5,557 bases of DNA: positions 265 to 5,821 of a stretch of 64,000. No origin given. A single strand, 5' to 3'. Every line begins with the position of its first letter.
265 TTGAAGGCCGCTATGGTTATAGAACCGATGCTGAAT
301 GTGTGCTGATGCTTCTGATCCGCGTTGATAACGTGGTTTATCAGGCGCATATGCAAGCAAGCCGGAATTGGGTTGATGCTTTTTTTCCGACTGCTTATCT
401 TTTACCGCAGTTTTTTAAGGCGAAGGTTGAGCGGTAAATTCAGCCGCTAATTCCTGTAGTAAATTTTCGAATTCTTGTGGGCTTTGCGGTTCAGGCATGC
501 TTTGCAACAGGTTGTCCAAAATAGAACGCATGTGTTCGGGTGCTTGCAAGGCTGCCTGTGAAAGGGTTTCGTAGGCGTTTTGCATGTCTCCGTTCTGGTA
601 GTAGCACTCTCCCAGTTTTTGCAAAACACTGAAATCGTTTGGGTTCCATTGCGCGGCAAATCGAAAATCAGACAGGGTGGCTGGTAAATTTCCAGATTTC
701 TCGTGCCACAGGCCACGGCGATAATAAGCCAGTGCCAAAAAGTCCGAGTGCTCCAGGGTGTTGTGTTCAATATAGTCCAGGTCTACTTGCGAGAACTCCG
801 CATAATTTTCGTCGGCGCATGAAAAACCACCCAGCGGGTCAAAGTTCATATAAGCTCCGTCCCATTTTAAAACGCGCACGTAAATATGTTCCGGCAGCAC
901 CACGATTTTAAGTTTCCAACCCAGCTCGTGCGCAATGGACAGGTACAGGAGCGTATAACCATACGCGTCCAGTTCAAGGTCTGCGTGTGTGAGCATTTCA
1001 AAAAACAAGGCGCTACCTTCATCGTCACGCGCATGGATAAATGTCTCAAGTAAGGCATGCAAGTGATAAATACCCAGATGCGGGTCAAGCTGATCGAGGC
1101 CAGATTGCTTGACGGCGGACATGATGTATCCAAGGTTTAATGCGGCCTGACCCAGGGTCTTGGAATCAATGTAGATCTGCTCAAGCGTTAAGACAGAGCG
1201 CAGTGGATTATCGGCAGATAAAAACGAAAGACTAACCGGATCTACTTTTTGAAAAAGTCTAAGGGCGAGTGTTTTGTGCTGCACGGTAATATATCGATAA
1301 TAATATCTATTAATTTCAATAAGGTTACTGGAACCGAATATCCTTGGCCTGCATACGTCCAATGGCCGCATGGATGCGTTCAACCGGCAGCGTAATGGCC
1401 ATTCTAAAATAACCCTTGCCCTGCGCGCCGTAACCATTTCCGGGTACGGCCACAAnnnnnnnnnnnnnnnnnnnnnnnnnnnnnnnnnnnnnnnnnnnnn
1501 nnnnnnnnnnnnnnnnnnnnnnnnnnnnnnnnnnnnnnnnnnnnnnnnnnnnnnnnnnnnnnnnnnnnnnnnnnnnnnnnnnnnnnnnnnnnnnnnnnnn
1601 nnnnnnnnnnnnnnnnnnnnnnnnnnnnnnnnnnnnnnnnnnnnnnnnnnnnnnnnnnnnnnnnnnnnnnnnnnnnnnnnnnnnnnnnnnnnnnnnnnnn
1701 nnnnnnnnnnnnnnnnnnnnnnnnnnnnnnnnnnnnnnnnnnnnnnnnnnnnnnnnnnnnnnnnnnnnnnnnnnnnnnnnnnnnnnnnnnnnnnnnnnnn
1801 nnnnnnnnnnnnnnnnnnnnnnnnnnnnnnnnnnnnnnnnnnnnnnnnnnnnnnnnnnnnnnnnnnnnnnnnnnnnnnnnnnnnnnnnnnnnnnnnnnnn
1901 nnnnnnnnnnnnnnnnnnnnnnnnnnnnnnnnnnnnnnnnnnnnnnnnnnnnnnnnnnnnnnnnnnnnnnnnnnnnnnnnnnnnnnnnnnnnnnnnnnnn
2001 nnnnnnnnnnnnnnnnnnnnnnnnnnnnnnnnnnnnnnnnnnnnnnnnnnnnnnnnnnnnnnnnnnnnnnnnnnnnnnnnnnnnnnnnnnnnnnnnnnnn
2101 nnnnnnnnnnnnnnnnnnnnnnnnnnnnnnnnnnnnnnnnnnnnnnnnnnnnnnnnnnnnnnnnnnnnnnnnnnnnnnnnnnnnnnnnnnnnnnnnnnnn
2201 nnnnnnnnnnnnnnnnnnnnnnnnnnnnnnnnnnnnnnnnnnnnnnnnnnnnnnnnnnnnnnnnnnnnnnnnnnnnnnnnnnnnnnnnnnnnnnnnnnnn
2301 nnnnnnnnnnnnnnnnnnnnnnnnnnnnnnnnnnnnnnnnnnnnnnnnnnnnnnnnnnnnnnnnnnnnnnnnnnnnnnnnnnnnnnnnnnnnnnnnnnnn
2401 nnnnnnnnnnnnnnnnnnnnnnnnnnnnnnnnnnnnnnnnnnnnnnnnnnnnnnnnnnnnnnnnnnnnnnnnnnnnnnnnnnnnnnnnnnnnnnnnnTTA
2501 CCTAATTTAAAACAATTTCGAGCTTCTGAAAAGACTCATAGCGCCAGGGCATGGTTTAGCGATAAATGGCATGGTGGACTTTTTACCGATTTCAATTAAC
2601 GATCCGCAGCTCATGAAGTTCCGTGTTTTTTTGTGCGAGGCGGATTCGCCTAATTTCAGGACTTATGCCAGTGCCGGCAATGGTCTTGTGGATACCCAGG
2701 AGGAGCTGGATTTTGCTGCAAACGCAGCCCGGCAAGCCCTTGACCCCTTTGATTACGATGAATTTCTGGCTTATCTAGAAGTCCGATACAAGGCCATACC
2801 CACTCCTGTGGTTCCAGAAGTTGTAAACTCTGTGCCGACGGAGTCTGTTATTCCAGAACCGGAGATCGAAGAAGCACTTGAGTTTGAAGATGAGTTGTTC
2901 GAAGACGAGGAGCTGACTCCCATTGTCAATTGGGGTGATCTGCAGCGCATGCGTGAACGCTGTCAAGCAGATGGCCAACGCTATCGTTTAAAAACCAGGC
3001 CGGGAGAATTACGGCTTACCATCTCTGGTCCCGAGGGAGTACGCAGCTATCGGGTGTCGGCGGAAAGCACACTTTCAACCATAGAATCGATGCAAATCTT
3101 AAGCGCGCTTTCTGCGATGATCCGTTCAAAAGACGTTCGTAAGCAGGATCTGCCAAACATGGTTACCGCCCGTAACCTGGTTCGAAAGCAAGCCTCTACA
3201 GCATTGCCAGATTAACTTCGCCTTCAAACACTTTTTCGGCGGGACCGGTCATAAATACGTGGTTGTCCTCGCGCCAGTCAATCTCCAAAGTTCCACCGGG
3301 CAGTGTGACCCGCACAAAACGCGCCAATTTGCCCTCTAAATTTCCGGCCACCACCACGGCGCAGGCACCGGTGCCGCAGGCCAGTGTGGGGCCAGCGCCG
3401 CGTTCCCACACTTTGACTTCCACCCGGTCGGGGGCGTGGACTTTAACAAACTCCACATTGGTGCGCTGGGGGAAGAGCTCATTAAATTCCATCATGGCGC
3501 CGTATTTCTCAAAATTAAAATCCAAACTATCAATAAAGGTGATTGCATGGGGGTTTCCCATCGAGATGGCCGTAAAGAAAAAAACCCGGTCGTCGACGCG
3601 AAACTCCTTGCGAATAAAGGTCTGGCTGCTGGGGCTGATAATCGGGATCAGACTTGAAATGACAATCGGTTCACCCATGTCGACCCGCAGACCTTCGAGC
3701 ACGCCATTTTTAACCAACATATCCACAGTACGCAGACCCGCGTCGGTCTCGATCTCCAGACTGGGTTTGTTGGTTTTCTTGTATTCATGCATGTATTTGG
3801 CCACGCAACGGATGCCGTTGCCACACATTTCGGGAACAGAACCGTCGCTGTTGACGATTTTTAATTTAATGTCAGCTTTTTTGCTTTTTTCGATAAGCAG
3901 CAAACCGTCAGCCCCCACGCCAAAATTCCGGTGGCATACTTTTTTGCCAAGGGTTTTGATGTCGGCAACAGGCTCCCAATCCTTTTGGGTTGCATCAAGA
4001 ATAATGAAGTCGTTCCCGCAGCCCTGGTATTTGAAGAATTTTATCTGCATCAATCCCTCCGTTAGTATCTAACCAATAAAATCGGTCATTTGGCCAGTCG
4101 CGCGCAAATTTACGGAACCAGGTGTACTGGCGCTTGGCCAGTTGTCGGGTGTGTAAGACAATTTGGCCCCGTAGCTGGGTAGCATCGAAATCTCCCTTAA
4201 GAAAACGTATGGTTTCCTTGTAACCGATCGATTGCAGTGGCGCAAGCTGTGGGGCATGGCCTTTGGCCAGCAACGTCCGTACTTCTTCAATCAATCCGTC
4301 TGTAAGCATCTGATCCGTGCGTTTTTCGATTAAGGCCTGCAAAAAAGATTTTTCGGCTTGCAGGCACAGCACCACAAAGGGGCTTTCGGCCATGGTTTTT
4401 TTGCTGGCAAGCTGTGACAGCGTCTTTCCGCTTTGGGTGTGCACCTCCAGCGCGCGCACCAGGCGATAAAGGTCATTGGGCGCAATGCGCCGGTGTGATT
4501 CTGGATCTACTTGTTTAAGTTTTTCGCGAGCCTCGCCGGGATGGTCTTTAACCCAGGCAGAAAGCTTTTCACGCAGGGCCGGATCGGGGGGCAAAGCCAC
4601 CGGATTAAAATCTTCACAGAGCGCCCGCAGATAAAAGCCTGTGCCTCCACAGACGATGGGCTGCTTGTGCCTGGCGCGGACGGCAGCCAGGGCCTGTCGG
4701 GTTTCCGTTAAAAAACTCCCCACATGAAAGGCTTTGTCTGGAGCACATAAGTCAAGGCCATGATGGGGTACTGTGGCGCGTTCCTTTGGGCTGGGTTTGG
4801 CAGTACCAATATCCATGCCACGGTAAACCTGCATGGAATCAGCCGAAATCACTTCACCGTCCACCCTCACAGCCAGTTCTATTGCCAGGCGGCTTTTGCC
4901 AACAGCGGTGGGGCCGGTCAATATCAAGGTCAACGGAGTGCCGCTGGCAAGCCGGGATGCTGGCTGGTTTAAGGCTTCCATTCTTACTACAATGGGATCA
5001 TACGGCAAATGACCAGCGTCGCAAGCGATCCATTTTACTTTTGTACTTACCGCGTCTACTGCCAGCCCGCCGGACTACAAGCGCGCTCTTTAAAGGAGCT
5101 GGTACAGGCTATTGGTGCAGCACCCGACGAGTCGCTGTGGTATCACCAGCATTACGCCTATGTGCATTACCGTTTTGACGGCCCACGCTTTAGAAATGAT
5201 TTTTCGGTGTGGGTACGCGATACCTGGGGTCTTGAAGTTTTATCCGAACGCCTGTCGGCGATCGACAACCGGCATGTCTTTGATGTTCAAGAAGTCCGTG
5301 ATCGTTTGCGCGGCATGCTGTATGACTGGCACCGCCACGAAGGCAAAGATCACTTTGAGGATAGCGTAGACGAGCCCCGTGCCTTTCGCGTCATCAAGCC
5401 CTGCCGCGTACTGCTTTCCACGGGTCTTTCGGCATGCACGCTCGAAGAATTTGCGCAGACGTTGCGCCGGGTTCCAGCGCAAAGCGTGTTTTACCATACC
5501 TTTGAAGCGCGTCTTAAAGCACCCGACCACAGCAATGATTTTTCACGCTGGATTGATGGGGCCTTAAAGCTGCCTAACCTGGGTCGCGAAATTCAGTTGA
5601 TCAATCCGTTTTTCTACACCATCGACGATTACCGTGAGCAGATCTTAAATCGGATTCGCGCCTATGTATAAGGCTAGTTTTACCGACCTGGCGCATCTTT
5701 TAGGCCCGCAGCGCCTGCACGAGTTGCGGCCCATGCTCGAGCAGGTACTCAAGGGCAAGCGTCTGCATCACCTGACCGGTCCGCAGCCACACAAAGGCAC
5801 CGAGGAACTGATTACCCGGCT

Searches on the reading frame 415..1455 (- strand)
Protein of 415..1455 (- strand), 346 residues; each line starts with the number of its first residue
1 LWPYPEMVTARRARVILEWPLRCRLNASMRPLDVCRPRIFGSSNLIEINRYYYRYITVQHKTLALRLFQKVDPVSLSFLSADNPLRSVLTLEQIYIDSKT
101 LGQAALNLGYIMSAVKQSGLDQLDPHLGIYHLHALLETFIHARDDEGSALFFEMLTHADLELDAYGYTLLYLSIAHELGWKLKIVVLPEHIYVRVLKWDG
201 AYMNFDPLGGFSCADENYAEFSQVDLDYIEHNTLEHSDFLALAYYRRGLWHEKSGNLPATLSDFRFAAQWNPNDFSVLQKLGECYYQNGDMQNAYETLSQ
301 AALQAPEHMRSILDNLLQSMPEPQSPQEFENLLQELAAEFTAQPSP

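Call 82: search_protein_families(library=pfam, proteins=[window:415-1455:-], max_evalue=0.001)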
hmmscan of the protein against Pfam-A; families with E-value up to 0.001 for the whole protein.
window:415-1455:- (346 aa): 7 families
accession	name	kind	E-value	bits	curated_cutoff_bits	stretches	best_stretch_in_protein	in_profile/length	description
PF14559.12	TPR_19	-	3.1e-06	27.8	25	1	254-307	4-57/68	Tetratricopeptide repeat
PF13369.12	Transglut_core2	-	2.9e-05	24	23.5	1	169-216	72-120/155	Transglutaminase-like superfamily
PF00515.34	TPR_1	-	0.00015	21.8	27.8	0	280-307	6-33/34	Tetratricopeptide repeat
PF07719.23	TPR_2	-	0.00022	21.5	27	0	277-308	3-34/34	Tetratricopeptide repeat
PF13371.12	TPR_9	-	0.00032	21.1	35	0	250-308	4-62/73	Tetratricopeptide repeat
PF12895.13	ANAPC3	-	0.00047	20.8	27.2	0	269-309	20-56/82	Anaphase-promoting complex, cyclosome, subunit 3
PF13174.12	TPR_6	-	0.0005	21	26.3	0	277-307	2-32/33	Tetratricopeptide repeat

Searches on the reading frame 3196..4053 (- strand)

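Call 82: search_protein_families(library=pfam, proteins=[window:3196-4053:-], max_evalue=0.001)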
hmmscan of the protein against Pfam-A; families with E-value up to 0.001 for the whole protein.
window:3196-4053:- (285 aa): 1 family
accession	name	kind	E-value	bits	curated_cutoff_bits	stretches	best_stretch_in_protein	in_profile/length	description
PF01678.24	DAP_epimerase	-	1.1e-61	206.6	34.7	2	162-275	2-121/121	Diaminopimelate epimerase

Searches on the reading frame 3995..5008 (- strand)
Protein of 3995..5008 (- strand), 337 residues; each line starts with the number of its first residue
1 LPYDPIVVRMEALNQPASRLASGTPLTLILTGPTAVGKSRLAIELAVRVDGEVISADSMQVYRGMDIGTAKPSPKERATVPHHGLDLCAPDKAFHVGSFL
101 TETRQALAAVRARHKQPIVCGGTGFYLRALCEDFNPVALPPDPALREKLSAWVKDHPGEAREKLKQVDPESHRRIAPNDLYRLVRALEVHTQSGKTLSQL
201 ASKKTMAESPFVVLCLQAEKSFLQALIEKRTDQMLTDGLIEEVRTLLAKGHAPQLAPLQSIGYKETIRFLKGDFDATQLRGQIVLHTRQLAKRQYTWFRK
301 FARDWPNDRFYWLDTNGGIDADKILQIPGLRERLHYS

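Call 82: search_protein_families(library=pfam, proteins=[window:3995-5008:-], max_evalue=0.001)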
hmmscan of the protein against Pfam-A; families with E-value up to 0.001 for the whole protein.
window:3995-5008:- (337 aa): 3 families
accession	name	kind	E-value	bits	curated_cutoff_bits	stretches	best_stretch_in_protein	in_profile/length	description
PF01715.23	IPPT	-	1.7e-77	260.8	23.6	1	60-300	1-242/243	IPP transferase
PF01745.22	IPT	-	1.2e-06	28.6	20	1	29-76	5-52/233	Isopentenyl transferase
PF13191.12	AAA_16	-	0.00034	21.6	32.6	0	11-55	10-57/167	AAA ATPase domain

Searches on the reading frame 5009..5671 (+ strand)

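Call 82: search_protein_families(library=pfam, proteins=[window:5009-5671:+], max_evalue=0.001)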
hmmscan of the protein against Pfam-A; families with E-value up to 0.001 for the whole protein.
window:5009-5671:+ (220 aa): 1 family
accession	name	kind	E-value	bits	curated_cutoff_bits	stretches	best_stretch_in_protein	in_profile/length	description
PF19027.5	DUF5752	-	6.9e-45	153.4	23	1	7-215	2-206/208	Family of unknown function (DUF5752)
